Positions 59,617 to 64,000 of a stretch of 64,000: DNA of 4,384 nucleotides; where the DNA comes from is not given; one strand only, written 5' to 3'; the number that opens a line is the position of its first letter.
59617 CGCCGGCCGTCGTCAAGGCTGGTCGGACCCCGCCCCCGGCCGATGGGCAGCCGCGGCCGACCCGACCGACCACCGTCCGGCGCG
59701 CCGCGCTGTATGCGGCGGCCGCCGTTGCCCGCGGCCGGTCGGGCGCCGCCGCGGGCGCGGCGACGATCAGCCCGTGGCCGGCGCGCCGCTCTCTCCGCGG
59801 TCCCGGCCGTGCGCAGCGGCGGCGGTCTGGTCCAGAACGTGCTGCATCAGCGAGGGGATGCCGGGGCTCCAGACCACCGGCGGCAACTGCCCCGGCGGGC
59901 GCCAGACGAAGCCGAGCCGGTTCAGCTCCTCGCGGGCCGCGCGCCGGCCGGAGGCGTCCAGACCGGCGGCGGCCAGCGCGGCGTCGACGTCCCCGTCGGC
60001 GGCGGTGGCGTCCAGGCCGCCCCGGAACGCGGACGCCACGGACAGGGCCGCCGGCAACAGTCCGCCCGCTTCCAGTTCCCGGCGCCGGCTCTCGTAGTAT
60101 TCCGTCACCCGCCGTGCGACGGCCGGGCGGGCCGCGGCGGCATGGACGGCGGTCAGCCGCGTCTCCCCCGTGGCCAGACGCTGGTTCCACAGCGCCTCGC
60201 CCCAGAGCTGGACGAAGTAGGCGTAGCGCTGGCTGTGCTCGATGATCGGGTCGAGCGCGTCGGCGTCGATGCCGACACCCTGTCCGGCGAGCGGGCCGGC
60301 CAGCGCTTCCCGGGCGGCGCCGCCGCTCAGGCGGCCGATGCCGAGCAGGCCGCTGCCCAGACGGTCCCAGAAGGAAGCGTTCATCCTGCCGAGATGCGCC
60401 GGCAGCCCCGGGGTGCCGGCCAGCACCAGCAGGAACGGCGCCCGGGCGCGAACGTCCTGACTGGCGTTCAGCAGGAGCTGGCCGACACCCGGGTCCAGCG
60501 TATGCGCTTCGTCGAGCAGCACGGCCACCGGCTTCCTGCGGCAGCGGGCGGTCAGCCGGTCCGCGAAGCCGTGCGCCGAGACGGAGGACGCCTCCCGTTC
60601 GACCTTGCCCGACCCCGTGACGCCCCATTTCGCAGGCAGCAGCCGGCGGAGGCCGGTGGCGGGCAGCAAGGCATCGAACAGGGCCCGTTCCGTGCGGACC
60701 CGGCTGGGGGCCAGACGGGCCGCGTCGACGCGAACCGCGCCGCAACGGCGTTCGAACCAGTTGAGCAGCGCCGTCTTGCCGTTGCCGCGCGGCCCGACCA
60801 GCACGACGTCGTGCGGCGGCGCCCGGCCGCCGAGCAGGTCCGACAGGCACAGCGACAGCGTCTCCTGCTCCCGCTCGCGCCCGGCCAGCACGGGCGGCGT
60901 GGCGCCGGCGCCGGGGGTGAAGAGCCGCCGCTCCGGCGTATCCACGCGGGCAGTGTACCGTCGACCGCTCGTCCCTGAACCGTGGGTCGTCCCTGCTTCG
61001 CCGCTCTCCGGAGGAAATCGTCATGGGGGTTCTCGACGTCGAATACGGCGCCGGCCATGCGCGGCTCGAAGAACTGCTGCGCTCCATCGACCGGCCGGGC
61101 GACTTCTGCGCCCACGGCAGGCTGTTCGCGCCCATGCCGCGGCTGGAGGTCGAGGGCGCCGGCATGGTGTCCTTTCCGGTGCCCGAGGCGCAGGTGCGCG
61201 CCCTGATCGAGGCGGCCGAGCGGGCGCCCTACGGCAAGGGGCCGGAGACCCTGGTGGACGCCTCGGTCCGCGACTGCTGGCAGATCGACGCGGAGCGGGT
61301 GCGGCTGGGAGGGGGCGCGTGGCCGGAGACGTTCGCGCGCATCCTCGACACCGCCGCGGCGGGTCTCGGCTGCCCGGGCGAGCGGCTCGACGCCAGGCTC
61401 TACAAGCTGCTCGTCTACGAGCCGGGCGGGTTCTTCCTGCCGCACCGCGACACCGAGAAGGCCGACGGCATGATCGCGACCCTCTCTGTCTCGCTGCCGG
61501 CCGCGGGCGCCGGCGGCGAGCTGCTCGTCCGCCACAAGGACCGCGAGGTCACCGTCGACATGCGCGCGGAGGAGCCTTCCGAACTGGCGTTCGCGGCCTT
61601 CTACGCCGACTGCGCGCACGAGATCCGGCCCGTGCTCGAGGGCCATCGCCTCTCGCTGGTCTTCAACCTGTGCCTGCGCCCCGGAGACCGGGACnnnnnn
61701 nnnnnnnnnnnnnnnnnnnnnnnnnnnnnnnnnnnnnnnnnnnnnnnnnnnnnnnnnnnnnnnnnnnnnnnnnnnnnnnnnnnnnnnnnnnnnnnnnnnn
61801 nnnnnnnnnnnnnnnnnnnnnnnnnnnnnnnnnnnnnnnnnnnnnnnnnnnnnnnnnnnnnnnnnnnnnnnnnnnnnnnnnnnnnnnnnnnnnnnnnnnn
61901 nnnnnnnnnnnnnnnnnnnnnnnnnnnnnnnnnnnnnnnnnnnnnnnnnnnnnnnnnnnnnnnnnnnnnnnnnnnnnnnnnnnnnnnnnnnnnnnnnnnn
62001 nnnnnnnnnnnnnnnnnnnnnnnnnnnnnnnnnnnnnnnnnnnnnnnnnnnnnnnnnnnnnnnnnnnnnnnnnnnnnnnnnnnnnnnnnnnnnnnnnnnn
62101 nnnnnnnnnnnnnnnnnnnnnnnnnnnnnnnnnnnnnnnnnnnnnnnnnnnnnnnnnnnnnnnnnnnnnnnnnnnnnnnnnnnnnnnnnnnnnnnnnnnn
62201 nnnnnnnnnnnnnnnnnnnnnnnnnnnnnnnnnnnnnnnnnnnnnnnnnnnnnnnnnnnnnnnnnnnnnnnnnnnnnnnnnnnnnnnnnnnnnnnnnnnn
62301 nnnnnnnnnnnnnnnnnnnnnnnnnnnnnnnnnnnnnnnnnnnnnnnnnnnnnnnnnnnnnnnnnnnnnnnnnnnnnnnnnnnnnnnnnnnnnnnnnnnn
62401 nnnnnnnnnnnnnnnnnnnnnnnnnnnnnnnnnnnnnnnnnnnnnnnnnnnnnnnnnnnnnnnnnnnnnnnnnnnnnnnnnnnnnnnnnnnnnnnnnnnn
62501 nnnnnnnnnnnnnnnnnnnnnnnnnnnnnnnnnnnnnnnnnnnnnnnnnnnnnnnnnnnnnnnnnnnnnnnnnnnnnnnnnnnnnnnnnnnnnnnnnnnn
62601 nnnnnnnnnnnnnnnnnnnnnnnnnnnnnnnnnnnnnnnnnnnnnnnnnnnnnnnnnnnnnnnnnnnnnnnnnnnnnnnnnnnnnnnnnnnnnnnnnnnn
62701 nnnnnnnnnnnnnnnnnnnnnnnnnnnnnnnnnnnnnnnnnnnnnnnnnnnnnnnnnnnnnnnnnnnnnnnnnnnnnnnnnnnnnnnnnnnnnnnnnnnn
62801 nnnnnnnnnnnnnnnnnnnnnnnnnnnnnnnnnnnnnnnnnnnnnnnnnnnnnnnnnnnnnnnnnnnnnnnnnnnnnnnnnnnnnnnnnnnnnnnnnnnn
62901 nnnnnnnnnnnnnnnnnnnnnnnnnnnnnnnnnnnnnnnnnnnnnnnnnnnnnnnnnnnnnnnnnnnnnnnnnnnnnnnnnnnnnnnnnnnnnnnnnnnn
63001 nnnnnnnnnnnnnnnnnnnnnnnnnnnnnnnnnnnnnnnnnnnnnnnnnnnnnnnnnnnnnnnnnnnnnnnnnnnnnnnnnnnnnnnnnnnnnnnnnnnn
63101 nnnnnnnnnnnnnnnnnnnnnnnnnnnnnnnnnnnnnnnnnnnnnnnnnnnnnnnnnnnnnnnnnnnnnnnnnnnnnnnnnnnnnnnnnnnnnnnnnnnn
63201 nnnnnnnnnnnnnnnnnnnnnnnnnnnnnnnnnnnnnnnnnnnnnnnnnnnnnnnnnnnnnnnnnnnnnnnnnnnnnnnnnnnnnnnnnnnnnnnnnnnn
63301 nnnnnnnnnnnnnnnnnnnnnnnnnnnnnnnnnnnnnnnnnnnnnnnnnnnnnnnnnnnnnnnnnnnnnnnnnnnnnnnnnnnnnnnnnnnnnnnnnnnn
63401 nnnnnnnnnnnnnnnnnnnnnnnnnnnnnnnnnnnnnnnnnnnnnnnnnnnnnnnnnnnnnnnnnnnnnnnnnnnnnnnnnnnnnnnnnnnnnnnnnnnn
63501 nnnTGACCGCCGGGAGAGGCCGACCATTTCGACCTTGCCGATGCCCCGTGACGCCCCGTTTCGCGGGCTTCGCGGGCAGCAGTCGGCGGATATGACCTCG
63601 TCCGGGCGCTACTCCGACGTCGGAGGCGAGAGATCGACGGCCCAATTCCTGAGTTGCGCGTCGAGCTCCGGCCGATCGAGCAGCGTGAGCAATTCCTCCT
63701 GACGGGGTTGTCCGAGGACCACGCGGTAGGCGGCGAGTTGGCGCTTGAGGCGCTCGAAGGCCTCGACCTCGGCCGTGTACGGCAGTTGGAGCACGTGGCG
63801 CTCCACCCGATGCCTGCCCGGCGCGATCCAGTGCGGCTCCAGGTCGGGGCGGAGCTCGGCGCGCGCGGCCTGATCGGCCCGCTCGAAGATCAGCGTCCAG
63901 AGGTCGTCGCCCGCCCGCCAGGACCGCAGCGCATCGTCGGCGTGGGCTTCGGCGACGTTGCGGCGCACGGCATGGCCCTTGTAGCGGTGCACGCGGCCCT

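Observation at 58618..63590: Candidate undescribed cassette B: AAA+ ATPase, PD-(D/E)XK/DUF4268 nuclease, divergent 827-aa 2OG-Fe(II) oxygenase, and a relic of another ATPase copy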

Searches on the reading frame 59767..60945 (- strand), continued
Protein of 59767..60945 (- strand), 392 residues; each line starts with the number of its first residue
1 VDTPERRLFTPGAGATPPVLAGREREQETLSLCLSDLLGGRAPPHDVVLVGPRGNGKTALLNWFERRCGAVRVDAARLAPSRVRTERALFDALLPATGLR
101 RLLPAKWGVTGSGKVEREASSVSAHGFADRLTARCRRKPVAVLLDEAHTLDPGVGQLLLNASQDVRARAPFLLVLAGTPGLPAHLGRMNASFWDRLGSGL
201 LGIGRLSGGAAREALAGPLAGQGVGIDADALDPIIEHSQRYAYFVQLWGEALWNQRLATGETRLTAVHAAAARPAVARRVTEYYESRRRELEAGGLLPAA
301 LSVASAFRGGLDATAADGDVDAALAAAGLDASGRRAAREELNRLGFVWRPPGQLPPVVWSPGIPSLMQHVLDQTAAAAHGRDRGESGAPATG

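Call 53: search_protein_families(library=padloc, alignment_id=A2, max_evalue=1e-8)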
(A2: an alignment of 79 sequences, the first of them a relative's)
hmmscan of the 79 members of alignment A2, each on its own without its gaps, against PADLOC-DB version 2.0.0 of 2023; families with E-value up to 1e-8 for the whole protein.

A. member 1, L001:9807-13322:- (1172 aa): 2 families
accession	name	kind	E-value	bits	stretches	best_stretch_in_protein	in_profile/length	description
PDLC04135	mad3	-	6.9e-26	89.6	1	1069-1148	259-345/374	mads_3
PDLC04140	mad8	-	5e-09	34.1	0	947-1134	11-238/314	mads_8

B. families by the number of members that match (of 79 scanned): 64 families (the first 25 are shown)
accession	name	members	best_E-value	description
PDLC04135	mad3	4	1.7e-35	mads_3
PDLC04140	mad8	4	4.4e-11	mads_8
PDLC04790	PDC-S01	2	1.1e-50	-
PDLC04789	PDC-S01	2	5.7e-40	-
PDLC04787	PDC-S01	2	2.8e-26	-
PDLC02980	AriA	2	2.5e-16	-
PDLC02849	DpdE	1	6.9e-170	DpdE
PDLC02850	DpdE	1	1.6e-159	DpdE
PDLC02845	DpdE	1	3.2e-143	DpdE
PDLC02842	DpdE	1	3.7e-136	DpdE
PDLC02851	DpdE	1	9.2e-109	DpdE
PDLC00633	ZorD1|ZorD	1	8.1e-108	"SWI2/SNF2 helicase, Mrr-like nuclease"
PDLC00629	ZorD1|ZorD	1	1.5e-101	"SWI2/SNF2 helicase, Mrr-like nuclease"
PDLC00632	ZorD1|ZorD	1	5.5e-100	"SWI2/SNF2 helicase, Mrr-like nuclease"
PDLC02848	DpdE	1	1.5e-95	DpdE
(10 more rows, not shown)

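Call 55: predict_structure(alignment_id=A1)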
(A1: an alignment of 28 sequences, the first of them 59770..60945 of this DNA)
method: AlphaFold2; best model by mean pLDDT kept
length: 392 residues; sequences in the alignment: 28
mean_pLDDT: 73.8   pTM: 0.47
mean pLDDT of the five models: 73.8, 73.1, 72.8, 67.9, 67.2
residues with pLDDT >= 90: 92; 70-90: 186; 50-70: 38; < 50: 76
segments of 3 or more residues with pLDDT < 50: 1-21, 99-122, 190-203, 352-356, 381-392
pLDDT, mean of each block of 10 residues (from residue 1): 28 37 72 90 77 74 93 92 86 68 36 30 66 92 90 79 80 83 60 31 60 78 86 90 82 87 95 93 86 90 84 82 92 89 77 55 82 73 41 37
secondary structure, 60 per line:
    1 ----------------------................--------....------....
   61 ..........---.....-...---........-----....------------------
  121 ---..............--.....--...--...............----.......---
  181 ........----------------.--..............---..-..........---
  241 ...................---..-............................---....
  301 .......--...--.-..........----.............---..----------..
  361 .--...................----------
elements in order: H23-38 E47-50 H57-70 E74-78 H86-93 H99-102 H124-137 E140-144 H152-166 E171-177 H181-188 H208-221 H228-237 H242-259 H266-293 H297-307 H317-326 H331-343 E359-361 H364-382

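Call 71: search_protein_families(library=padloc, proteins=[L080:837-2039:+, L080:2042-4054:+, L080:4054-7386:+, L080:11376-11921:+, L080:12103-13335:+, L080:13410-14510:-], max_evalue=0.00001)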
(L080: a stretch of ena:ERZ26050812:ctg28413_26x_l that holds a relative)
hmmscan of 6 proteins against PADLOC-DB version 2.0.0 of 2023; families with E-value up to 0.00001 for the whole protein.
L080:837-2039:+ (401 aa): 1 family
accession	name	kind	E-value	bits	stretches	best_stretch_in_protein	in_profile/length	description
PDLC03828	ZacA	-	1.1e-125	418.3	1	1-399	1-394/396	-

L080:2042-4054:+ (671 aa): 1 family
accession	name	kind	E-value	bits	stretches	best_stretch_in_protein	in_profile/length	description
PDLC03829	ZacB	-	1.1e-159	531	1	1-667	1-584/586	-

L080:4054-7386:+ (1111 aa): 16 families
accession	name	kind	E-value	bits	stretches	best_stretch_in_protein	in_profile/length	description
PDLC03830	ZacC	-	0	1067.3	1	5-1107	5-1016/1019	-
PDLC04556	PDC-M27C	-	1.9e-18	64.2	1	927-991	739-803/892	-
PDLC04554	PDC-M27C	-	7.1e-15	52.3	1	935-994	760-819/1217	-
PDLC04555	PDC-M27C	-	4.7e-11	40.1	1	926-993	488-555/656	-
PDLC02621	DrmD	-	7.4e-11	39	1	932-991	564-626/1040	DrmD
PDLC02500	BrxHI|BrxHII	-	3.3e-10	37.2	1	934-988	522-573/933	BrxHI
PDLC02572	DrmA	-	6.9e-10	35.5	1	928-990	563-623/1043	DrmA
PDLC02623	DrmD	-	1e-09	34.8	1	926-998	562-633/1040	DrmD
PDLC02840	DpdE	-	3.2e-09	33.6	0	938-1010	604-679/1091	DpdE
PDLC02843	DpdE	-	4.2e-09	32.9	0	949-998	625-673/1091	DpdE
PDLC02504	BrxHI|BrxHII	-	4.9e-09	32.7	1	936-990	530-583/971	BrxHII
PDLC02634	DrmD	-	8e-09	31.8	1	935-990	531-585/900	DrmD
PDLC02619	DrmD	-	6.3e-08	29.2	0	946-989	492-534/872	DrmD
PDLC02625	DrmD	-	3.5e-07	27.1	1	946-989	327-370/792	DrmD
PDLC02846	DpdE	-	3.7e-07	26.4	0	946-991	618-663/1034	DpdE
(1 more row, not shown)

L080:11376-11921:+ (182 aa): 3 families
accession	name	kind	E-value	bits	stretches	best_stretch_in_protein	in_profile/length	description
PDLC04911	PDC-S11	-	2e-13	48.4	1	1-59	1-61/318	-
PDLC04914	PDC-S11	-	2.4e-13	48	1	3-63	3-63/314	-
PDLC04912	PDC-S11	-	4.2e-09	34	1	3-55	3-57/313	-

L080:12103-13335:+ (411 aa): 6 families
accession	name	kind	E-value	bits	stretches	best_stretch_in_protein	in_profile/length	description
PDLC04790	PDC-S01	-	1.2e-90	302.2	1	2-411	10-417/422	-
PDLC04789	PDC-S01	-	3.9e-32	109.7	1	4-368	2-345/375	-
PDLC04791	PDC-S01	-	2.3e-16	57.5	2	173-392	161-377/395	-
PDLC04787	PDC-S01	-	5.6e-13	46.5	1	3-301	10-310/412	-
PDLC04788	PDC-S01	-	5.6e-12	43.3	1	23-394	23-410/448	-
PDLC04786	PDC-S01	-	1e-07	29.1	1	281-391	306-411/439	-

L080:13410-14510:- (367 aa): 1 family
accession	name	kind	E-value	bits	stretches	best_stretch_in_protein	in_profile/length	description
PDLC03534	REase_II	-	1.2e-15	55.4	1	193-359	173-339/351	Type II restriction enzyme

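Call 94: search_protein_families(library=phrogs, proteins=[window:59770-60945:-], max_evalue=0.001)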
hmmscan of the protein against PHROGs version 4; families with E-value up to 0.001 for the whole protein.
window:59770-60945:- (392 aa): 1 family
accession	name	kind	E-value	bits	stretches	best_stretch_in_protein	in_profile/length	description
phrog_6841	-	unknown function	1.2e-07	32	0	8-61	23-71/470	-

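Call 96: find_related_loci(query=A1, collection=viral_contigs, flank=5000)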
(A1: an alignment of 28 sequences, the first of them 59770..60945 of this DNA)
Query A1 (392 aa) in viral_contigs; peptide patterns used: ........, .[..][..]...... (x = any residue, [..] = any of these).
54 stretches matched a pattern, but none encodes a relative of the query by tblastn (E <= 1e-3).

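Call 107: search_protein_representatives(alignment_id=A1)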
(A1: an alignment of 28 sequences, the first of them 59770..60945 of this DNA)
Query: 28 sequences, 389 profile positions. Proteins with E-value up to 0.001 (for the whole library): 3695; up to 1e-10: 1824; up to 1e-30: 651. The best 150 are listed.
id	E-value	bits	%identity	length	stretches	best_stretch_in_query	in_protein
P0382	7.8e-168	575.0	-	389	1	1-379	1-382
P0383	1.7e-138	478.4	-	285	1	4-278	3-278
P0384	5.2e-137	473.6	-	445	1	4-376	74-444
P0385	3.1e-124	431.5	-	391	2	1-274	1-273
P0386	6.1e-119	414.1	-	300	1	78-374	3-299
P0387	1.0e-117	410.1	-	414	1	6-376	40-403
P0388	2.1e-114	399.2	-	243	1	143-379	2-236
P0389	1.9e-109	382.8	-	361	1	16-374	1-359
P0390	4.6e-109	381.6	-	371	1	9-376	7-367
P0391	5.4e-109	381.3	-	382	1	3-376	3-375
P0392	5.2e-106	371.5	-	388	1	9-373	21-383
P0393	1.2e-105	370.3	-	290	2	31-214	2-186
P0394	1.4e-104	366.8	-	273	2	197-378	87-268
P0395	5.2e-103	361.6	-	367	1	7-372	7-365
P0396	2.8e-101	356.0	-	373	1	8-373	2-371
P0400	2.9e-98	346.0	-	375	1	8-374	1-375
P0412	9.3e-94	331.2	-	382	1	9-377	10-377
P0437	9.6e-85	301.5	-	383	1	9-379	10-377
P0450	1.7e-82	294.1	-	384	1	8-378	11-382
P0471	1.3e-77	278.0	-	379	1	9-376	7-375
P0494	8.2e-73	262.2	-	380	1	8-375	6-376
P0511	1.2e-69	251.8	-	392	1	8-382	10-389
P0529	2.7e-67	244.1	-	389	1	6-375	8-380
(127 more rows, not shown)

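Call 108: list_cluster_members(proteins=[P0390, P0395, P0400, P0412, P0437, P0450, P0471, P0494, P0511, P0529])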
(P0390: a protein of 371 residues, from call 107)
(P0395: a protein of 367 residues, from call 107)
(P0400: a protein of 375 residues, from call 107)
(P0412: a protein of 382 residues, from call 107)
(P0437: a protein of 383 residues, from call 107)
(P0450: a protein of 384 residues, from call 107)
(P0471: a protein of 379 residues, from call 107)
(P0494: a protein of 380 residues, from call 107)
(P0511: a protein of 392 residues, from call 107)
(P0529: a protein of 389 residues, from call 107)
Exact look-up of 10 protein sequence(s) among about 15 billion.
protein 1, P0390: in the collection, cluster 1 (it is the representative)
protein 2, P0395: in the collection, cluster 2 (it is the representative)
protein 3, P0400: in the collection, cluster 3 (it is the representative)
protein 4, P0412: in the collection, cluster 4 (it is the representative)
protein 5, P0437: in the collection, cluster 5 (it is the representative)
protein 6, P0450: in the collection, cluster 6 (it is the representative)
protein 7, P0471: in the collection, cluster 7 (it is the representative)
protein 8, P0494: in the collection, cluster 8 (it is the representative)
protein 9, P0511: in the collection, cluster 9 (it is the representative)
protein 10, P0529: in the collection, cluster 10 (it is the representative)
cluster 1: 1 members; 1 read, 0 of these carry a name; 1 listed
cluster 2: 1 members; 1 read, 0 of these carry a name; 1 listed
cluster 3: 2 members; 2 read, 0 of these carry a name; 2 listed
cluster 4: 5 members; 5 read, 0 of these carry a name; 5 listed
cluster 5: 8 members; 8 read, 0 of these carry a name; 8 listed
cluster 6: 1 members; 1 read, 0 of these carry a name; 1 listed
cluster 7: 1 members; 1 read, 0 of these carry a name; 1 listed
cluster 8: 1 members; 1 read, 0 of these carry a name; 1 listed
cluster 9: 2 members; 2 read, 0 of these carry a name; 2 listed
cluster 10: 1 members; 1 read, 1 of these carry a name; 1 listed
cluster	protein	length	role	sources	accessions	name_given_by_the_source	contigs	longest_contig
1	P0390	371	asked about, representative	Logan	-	-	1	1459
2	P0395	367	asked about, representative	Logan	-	-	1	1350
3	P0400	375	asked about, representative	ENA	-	-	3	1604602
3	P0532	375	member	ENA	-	-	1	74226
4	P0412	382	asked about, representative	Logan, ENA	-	-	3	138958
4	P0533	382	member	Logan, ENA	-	-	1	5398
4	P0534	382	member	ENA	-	-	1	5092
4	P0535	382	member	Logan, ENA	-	-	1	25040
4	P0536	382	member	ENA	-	-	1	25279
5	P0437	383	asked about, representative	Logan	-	-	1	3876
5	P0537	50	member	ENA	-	-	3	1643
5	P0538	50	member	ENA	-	-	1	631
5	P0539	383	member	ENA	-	-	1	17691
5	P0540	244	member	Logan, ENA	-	-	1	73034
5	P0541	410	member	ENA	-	-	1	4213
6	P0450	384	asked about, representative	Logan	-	-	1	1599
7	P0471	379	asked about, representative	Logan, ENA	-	-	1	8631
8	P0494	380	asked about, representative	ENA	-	-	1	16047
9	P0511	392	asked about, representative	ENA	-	-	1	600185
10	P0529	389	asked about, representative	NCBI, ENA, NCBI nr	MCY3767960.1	MAG: ATP-binding protein [Gammaproteobacteria bacterium] | ATP-binding protein [Gammaproteobacteria bacterium]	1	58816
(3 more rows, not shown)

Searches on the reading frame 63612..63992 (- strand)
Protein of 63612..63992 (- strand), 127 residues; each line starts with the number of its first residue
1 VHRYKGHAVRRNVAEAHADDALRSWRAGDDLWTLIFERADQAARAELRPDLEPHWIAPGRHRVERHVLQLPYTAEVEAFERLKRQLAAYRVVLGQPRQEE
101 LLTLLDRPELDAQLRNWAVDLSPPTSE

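Call 5: search_protein_families(library=pfam, proteins=[window:63612-63992:-], max_evalue=0.01)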
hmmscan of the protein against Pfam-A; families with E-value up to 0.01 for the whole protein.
window:63612-63992:- (127 aa): 0 families

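Call 6: search_protein_families(library=padloc, proteins=[window:63612-63992:-], max_evalue=0.01)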
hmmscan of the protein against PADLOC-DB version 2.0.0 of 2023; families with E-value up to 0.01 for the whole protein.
window:63612-63992:- (127 aa): 1 family
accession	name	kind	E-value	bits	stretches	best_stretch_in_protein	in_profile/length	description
PDLC03830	ZacC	-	2.9e-36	123.5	1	2-123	897-1016/1019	-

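Call 12: search_protein_families(library=ncbifam, proteins=[window:63612-63992:-], max_evalue=0.01)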
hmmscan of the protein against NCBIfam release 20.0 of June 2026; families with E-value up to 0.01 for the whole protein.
window:63612-63992:- (127 aa): 0 families
